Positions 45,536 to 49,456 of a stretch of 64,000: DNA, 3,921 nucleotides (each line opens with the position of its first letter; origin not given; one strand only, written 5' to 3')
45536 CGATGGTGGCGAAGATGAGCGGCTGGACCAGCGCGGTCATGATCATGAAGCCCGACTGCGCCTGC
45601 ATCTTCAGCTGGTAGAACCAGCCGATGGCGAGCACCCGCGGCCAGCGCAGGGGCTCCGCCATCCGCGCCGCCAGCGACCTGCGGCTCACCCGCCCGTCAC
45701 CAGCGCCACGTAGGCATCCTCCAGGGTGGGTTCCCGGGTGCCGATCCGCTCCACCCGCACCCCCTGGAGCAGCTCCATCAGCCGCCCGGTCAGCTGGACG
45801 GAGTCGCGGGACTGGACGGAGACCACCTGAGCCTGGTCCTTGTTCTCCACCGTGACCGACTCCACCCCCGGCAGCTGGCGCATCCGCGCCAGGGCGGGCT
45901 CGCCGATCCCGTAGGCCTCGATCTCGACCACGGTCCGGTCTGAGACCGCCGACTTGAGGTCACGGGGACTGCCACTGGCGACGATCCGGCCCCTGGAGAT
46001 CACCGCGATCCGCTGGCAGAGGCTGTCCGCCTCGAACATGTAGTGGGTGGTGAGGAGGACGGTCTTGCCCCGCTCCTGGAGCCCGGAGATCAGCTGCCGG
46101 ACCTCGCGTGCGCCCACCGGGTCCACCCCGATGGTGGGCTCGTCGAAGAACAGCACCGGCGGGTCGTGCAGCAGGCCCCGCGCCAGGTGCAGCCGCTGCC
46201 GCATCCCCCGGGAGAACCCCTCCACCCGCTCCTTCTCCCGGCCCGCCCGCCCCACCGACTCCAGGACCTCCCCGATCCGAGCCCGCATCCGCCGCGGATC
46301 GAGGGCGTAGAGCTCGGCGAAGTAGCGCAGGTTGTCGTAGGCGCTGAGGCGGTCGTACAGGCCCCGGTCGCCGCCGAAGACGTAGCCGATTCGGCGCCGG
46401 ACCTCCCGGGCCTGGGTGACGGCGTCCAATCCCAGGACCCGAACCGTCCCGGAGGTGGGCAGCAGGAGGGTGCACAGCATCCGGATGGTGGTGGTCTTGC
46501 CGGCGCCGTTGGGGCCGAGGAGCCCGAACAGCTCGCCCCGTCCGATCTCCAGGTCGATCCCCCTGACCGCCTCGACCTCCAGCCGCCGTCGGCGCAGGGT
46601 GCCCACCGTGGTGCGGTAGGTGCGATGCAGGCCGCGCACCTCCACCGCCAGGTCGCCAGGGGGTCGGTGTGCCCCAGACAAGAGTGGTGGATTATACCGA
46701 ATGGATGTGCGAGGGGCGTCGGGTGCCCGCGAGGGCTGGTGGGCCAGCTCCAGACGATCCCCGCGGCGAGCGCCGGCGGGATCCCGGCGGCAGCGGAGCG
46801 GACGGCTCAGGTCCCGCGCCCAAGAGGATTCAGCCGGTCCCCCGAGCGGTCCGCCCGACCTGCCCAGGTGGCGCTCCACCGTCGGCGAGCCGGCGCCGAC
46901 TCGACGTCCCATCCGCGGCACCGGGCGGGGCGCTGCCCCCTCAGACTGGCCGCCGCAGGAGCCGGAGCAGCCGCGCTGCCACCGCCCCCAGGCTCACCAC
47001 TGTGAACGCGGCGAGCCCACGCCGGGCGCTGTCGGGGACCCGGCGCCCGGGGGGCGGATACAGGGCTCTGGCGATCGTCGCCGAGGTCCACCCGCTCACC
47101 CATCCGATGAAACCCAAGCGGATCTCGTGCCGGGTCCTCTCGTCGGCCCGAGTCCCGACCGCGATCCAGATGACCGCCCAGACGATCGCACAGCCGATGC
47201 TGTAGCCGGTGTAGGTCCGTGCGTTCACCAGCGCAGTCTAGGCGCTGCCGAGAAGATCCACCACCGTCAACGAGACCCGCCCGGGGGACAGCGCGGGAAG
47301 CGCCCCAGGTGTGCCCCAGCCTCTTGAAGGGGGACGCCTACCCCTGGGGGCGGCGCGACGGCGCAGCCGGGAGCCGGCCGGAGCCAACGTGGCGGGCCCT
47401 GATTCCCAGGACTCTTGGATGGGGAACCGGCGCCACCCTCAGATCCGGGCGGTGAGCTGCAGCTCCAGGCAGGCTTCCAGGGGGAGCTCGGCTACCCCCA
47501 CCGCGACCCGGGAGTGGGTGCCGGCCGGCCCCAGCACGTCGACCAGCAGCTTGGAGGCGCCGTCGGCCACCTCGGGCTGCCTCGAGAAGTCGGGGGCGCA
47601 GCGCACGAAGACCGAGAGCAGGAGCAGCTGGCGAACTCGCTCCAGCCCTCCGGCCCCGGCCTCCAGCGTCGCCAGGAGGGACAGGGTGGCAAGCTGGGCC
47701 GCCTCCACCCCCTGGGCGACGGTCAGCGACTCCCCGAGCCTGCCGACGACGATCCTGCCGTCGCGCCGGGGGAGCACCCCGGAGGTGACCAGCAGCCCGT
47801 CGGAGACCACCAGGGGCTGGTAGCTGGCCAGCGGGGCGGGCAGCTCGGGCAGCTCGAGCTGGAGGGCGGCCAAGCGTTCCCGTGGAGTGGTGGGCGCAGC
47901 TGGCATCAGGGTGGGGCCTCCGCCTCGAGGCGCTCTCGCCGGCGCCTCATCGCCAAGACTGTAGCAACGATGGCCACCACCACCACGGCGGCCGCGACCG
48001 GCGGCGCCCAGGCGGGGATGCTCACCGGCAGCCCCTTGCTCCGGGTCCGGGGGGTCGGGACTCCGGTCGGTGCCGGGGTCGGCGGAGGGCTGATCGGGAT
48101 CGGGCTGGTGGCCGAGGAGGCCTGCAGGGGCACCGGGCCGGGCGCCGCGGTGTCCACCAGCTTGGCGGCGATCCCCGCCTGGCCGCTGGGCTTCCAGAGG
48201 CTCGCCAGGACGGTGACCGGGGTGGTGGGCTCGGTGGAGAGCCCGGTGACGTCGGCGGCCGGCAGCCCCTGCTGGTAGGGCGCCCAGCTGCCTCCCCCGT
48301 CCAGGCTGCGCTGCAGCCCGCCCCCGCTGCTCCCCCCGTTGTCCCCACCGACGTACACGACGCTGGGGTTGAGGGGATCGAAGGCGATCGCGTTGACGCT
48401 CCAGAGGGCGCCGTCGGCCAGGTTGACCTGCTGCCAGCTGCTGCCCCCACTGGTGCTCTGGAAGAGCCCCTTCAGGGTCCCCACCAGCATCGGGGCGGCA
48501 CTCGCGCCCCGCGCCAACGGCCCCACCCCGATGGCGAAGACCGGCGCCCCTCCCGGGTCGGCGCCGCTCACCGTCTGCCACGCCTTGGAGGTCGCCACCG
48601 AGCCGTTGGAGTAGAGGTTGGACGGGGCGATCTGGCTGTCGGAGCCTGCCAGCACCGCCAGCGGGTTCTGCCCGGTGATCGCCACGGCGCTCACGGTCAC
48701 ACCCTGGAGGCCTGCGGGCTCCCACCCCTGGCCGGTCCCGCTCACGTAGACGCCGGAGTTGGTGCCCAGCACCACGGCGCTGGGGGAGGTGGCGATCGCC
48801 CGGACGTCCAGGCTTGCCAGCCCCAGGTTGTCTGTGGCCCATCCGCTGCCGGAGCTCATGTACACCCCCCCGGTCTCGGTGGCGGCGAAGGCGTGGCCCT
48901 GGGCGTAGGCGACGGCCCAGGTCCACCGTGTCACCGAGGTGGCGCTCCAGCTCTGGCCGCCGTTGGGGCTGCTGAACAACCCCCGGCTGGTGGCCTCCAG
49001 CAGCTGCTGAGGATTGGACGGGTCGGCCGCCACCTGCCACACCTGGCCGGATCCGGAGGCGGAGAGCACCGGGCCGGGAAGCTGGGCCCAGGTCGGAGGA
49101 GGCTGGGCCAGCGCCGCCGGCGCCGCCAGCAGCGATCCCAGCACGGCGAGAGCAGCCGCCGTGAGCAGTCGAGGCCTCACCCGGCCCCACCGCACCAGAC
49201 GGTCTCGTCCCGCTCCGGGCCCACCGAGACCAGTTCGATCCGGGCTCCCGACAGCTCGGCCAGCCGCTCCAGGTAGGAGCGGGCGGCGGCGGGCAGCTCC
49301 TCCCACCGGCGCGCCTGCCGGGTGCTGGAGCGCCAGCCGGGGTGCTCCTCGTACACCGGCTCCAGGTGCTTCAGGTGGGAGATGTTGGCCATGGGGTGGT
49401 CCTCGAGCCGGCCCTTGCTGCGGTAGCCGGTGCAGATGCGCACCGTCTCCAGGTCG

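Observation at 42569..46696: ABC-2 exporter operon (ATPase + two permeases) continuing into a FemAB-like GNAT and a TusA-like protein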

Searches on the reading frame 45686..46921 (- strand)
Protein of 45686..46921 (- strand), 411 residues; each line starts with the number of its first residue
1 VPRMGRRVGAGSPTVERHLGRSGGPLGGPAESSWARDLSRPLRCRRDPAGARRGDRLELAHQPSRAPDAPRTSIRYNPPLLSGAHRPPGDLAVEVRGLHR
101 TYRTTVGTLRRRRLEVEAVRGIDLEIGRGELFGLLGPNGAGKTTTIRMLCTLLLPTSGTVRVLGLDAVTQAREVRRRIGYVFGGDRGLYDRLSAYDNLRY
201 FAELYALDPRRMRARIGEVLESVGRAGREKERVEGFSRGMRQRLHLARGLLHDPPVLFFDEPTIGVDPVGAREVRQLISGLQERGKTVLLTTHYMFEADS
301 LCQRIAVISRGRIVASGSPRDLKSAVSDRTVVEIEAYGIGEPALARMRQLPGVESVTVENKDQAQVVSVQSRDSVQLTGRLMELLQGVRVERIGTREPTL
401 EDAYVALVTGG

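Call 3: search_protein_families(library=pfam, proteins=[window:45686-46921:-], max_evalue=0.01)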
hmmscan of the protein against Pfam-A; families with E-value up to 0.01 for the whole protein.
window:45686-46921:- (411 aa): 8 families
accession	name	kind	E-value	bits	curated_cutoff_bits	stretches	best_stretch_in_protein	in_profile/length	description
PF00005.33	ABC_tran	-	2.6e-29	103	25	1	120-263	2-136/137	ABC transporter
PF13304.12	AAA_21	-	1.2e-10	42.4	27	1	179-293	184-298/304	AAA domain, putative AbiEii toxin, Type IV TA system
PF13732.12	DrrA1-3_C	-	1.6e-06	29.2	27.4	1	317-407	1-80/81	ATP-binding protein DrrA1-3-like, C-terminal domain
PF13191.12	AAA_16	-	0.0012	19.8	32.6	1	115-261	8-140/167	AAA ATPase domain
PF25199.1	nSTAND_NTPase5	-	0.0021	18.3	34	0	111-169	21-80/145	Novel STAND NTPase 5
PF13555.12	AAA_29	-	0.0036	17.5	27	0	126-157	19-50/61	P-loop containing region of AAA domain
PF13476.12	AAA_23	-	0.0058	17.7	27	0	128-153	18-43/201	AAA domain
PF00004.35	AAA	-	0.0097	16.8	21.2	0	134-261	3-65/131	ATPase family associated with various cellular activities (AAA)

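Call 4: search_protein_families(library=ncbifam, proteins=[window:45686-46921:-], max_evalue=0.01)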
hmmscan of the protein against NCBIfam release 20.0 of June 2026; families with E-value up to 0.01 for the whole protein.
window:45686-46921:- (411 aa): 185 families (the best 25 are shown)
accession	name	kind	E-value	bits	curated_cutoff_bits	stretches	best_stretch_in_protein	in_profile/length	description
TIGR01188.1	drrA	subfamily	1.6e-84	283.8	312.45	1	115-408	5-301/302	daunorubicin resistance ABC transporter, ATP-binding protein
TIGR03522.1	GldA_ABC_ATP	equivalog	5e-54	183.8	402.6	1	116-361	15-255/301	gliding motility-associated ABC transporter ATP-binding subunit GldA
NF033858.1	ABC2_perm_RbbA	equivalog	8.4e-52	176.2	1050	1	109-331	272-493/909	ribosome-associated ATPase/putative transporter RbbA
NF010060.0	PRK13537.1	equivalog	1e-51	175.7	521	1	110-343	22-252/314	nodulation factor ABC transporter ATP-binding protein NodI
NF010059.0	PRK13536.1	equivalog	3.1e-48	164.3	549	1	118-407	58-335/342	nodulation factor ABC transporter ATP-binding protein NodI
TIGR03864.1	PQQ_ABC_ATP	hypoth_equivalog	7.9e-46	156.4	302.25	1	115-329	13-226/236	ABC transporter, ATP-binding subunit, PQQ-dependent alcohol dehydrogenase system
TIGR01288.1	nodI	equivalog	2.7e-45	154.7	424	1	121-407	22-296/303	nodulation factor ABC transporter ATP-binding protein NodI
TIGR03740.1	galliderm_ABC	subfamily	4.9e-44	150.7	309.75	1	115-314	12-203/223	lantibiotic protection ABC transporter ATP-binding subunit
TIGR04406.1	LPS_export_lptB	equivalog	3.8e-39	134.4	240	1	111-326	9-226/239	LPS export ABC transporter ATP-binding protein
TIGR01186.1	proV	subfamily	1.5e-35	123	326.6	1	117-331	7-226/363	betaine/proline/choline family ABC transporter ATP-binding protein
TIGR04520.1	ECF_ATPase_1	equivalog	5.5e-35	121.1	315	1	115-328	14-229/269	energy-coupling factor transporter ATPase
TIGR04521.1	ECF_ATPase_2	equivalog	1.8e-34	119.1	330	1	113-327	15-237/279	energy-coupling factor transporter ATPase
TIGR00968.1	3a0106s01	subfamily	2.7e-34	118.7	342.75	1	114-333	11-229/237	sulfate ABC transporter ATP-binding protein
TIGR02673.1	FtsE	equivalog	7.7e-34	117.2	264.85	1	115-311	14-213/214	cell division ATP-binding protein FtsE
TIGR03265.1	PhnT2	equivalog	3e-32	112.2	457.7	1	106-327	7-227/353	putative 2-aminoethylphosphonate ABC transporter ATP-binding protein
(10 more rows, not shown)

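Call 68: search_protein_families(library=padloc, proteins=[window:45686-46681:-], max_evalue=0.001)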
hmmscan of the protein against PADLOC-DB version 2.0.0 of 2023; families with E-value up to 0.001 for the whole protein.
window:45686-46681:- (331 aa): 4 families
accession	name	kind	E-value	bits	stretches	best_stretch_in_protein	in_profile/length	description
PDLC04135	mad3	-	1.5e-28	98.4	2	120-235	229-349/374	mads_3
PDLC02980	AriA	-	7.2e-09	34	1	111-213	196-298/304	-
PDLC04140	mad8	-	1.1e-08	33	1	35-213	13-232/314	mads_8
PDLC04213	HEC-02A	-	8.2e-06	23.6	1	167-214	225-272/337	-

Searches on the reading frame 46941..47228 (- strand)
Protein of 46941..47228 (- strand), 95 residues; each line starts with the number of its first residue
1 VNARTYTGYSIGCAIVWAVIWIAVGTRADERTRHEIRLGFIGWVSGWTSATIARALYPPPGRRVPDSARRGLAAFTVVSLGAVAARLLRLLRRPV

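Call 3: search_protein_families(library=pfam, proteins=[window:46941-47228:-], max_evalue=0.01)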
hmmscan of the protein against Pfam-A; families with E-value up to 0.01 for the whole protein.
window:46941-47228:- (95 aa): 0 families

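Call 4: search_protein_families(library=ncbifam, proteins=[window:46941-47228:-], max_evalue=0.01)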
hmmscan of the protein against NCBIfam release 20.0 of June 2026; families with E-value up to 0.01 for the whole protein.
window:46941-47228:- (95 aa): 0 families

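Call 45: find_homologous_proteins(query=window:46941-47228:-, max_evalue=0.001)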
Query window:46941-47228:- (95 aa): 248 proteins with E <= 0.001 among 262 candidates; the best 120 are listed.
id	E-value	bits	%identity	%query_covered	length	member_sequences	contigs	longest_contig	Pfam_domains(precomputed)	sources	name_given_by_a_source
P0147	5.4e-55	201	100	100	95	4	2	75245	-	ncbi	-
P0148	9.8e-38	146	72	95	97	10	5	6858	-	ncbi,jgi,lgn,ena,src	jgi:hypothetical protein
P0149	4.6e-34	134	66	98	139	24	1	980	-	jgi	-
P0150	7.5e-32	127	65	95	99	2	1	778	-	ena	-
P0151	1.1e-31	127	63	98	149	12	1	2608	-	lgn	-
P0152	4.5e-26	109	77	64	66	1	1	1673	-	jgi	jgi:hypothetical protein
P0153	6.1e-24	102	70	69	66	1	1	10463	-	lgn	-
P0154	3.6e-23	99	78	63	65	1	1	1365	-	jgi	jgi:hypothetical protein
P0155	2.9e-22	96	74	60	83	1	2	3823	-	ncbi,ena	-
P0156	3.4e-22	96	73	62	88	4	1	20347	-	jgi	jgi:hypothetical protein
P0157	2.3e-21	94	56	89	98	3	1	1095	-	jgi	jgi:drug/metabolite transporter (DMT)-like permease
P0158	5.9e-21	92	64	67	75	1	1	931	-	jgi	jgi:hypothetical protein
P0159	1.6e-20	91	65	63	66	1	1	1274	-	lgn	-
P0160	2.6e-20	90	70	67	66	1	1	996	-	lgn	-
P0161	3.6e-20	90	71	65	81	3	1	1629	-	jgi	jgi:hypothetical protein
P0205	1.4e-17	81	69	64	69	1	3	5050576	-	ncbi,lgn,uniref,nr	ncbi:hypothetical protein H7H82_21115 [Mycobacterium heidelbergense]|uniref:Uncharacterized protein 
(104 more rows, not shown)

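Call 46: find_encoding_contigs(protein=P0205, flank=5000, max_places=3)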
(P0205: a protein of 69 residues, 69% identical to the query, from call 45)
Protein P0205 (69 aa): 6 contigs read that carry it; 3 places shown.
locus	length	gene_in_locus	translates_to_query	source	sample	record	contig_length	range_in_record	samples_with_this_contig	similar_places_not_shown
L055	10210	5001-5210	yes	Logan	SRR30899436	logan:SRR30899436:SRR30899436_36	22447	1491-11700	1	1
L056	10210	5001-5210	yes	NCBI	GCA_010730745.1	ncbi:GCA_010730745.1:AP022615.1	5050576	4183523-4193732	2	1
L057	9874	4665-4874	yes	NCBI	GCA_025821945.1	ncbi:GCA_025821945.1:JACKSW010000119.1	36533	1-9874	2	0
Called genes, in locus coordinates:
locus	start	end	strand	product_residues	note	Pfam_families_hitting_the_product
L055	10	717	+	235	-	PF02578:Cu-oxidase_4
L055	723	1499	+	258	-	PF01168:Ala_racemase_N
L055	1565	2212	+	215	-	PF04472:SepF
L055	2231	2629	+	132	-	PF02325:CCB3_YggT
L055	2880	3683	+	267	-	-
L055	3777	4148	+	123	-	-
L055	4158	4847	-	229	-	PF15609:PRTase_2 (faint), PF00156:Pribosyltran, PF14681:UPRTase (weak)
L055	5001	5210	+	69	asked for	-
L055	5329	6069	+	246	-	-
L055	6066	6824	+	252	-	-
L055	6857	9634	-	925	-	-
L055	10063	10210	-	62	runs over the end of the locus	-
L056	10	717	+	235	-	PF02578:Cu-oxidase_4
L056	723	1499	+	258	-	PF01168:Ala_racemase_N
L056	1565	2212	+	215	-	PF04472:SepF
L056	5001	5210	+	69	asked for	-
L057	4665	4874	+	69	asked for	-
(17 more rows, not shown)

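Call 68: search_protein_families(library=padloc, proteins=[window:46941-47228:-], max_evalue=0.001)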
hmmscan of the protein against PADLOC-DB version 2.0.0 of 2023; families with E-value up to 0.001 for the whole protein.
window:46941-47228:- (95 aa): 0 families

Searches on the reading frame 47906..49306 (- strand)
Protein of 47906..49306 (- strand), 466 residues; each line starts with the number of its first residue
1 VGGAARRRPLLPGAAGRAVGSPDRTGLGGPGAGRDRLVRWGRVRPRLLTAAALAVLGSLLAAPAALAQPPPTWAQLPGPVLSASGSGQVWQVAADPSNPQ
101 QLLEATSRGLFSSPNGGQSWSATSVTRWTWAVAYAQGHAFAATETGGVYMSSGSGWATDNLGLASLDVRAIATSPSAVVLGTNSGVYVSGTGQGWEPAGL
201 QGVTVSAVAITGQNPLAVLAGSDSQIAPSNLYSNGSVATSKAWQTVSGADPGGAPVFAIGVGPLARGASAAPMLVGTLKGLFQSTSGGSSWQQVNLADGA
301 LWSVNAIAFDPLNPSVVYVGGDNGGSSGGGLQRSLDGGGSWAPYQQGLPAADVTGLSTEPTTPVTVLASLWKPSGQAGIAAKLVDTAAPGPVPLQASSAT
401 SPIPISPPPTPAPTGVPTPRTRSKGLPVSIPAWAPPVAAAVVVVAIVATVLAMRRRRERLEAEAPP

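Call 34: search_protein_families(library=ncbifam, proteins=[window:47906-49306:-], max_evalue=0.00001)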
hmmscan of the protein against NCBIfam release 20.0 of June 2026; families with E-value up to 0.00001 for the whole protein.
window:47906-49306:- (466 aa): 1 family
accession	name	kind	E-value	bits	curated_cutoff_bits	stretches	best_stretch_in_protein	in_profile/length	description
NF045728.1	glycosyl_F510_1955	equivalog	3.2e-15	56.1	175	1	86-162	136-214/246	F510_1955 family glycosylhydrolase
